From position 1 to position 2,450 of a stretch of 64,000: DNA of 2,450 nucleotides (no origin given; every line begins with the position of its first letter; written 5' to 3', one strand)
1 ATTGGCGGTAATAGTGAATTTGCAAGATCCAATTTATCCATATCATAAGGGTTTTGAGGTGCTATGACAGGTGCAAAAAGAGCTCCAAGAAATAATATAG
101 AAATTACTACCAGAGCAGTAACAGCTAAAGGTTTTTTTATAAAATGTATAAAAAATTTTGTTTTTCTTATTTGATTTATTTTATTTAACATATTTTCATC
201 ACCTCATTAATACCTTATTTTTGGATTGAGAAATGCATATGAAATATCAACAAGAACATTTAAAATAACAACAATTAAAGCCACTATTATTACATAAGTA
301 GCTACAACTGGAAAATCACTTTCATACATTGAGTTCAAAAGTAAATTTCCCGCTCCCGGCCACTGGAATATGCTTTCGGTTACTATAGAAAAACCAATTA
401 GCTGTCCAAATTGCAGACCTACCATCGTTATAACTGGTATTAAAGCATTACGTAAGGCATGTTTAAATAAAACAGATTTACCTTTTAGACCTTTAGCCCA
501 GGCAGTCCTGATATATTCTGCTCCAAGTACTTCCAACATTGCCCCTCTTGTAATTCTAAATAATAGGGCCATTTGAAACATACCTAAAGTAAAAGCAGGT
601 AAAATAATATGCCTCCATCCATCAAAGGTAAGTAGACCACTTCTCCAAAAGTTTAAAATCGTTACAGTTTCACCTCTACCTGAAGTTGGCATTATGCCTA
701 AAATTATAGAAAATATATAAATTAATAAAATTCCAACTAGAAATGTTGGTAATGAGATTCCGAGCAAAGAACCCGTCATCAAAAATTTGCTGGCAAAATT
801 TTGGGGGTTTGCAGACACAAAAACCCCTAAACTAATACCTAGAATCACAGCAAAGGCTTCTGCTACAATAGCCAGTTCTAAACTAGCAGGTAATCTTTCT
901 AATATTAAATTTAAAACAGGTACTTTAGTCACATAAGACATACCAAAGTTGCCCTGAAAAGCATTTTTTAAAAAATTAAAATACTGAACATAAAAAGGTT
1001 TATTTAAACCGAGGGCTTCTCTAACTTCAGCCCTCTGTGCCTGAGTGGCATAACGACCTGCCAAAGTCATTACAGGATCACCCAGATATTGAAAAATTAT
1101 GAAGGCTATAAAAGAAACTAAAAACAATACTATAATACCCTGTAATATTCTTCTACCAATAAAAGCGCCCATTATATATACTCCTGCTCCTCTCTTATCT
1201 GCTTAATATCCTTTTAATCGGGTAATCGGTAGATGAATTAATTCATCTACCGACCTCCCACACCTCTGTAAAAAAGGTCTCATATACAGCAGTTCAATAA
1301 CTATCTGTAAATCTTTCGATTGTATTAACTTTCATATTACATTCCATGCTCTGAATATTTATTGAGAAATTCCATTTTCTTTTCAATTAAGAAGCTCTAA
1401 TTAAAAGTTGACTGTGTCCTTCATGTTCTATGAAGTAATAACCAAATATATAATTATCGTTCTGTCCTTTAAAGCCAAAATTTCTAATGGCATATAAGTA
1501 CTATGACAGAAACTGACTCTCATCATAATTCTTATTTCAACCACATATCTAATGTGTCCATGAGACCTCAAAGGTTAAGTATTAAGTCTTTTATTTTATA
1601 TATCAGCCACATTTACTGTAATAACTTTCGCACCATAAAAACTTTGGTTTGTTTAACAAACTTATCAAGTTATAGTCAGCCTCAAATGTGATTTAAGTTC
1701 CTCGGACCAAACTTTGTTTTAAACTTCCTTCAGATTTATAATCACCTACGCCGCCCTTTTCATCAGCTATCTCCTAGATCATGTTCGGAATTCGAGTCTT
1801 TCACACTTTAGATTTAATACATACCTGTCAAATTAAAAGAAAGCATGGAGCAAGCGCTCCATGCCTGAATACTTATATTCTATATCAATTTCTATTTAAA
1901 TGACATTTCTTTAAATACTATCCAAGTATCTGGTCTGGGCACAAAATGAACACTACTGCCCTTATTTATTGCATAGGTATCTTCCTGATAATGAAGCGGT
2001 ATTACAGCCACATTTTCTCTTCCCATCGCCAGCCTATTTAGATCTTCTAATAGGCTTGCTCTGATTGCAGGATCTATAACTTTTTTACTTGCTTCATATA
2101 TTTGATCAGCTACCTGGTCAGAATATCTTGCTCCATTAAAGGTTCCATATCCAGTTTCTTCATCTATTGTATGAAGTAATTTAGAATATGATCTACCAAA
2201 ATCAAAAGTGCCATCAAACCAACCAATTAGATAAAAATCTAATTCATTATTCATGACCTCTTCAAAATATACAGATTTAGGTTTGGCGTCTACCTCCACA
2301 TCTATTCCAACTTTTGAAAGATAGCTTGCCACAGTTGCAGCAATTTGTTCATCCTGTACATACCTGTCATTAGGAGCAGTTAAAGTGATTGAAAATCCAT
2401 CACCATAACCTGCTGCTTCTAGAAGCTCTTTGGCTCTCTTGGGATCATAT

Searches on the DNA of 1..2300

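Call 8: search_rna_families(source=window, start=1, end=2300, threshold=evalue, max_evalue=5, show_alignments=3)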
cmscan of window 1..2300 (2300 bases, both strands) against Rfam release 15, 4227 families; matches with E-value up to 5: 5.
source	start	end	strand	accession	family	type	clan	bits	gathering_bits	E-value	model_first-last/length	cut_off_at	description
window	1580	1751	-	RF02001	group-II-D1D4-3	Intron;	CL00102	78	32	2.6e-15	1-170/170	no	Group II catalytic intron D1-D4-3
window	1358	1416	-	RF02388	sau-30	Gene; sRNA;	-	22.7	70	1.3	1-64/64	no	Staphylococcus sRNA sau-30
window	795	932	-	RF04182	GibS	Gene; sRNA;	-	22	115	4.1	1-142/142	no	GibS sRNA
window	576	635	-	RF03858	mir-1991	Gene; miRNA;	-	19.5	66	2.4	1-66/66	no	mir-1991 microRNA precursor family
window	1218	1259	-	RF03904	MIR7991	Gene; miRNA;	-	17.4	58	4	1-47/47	no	MIR7991 microRNA precursor family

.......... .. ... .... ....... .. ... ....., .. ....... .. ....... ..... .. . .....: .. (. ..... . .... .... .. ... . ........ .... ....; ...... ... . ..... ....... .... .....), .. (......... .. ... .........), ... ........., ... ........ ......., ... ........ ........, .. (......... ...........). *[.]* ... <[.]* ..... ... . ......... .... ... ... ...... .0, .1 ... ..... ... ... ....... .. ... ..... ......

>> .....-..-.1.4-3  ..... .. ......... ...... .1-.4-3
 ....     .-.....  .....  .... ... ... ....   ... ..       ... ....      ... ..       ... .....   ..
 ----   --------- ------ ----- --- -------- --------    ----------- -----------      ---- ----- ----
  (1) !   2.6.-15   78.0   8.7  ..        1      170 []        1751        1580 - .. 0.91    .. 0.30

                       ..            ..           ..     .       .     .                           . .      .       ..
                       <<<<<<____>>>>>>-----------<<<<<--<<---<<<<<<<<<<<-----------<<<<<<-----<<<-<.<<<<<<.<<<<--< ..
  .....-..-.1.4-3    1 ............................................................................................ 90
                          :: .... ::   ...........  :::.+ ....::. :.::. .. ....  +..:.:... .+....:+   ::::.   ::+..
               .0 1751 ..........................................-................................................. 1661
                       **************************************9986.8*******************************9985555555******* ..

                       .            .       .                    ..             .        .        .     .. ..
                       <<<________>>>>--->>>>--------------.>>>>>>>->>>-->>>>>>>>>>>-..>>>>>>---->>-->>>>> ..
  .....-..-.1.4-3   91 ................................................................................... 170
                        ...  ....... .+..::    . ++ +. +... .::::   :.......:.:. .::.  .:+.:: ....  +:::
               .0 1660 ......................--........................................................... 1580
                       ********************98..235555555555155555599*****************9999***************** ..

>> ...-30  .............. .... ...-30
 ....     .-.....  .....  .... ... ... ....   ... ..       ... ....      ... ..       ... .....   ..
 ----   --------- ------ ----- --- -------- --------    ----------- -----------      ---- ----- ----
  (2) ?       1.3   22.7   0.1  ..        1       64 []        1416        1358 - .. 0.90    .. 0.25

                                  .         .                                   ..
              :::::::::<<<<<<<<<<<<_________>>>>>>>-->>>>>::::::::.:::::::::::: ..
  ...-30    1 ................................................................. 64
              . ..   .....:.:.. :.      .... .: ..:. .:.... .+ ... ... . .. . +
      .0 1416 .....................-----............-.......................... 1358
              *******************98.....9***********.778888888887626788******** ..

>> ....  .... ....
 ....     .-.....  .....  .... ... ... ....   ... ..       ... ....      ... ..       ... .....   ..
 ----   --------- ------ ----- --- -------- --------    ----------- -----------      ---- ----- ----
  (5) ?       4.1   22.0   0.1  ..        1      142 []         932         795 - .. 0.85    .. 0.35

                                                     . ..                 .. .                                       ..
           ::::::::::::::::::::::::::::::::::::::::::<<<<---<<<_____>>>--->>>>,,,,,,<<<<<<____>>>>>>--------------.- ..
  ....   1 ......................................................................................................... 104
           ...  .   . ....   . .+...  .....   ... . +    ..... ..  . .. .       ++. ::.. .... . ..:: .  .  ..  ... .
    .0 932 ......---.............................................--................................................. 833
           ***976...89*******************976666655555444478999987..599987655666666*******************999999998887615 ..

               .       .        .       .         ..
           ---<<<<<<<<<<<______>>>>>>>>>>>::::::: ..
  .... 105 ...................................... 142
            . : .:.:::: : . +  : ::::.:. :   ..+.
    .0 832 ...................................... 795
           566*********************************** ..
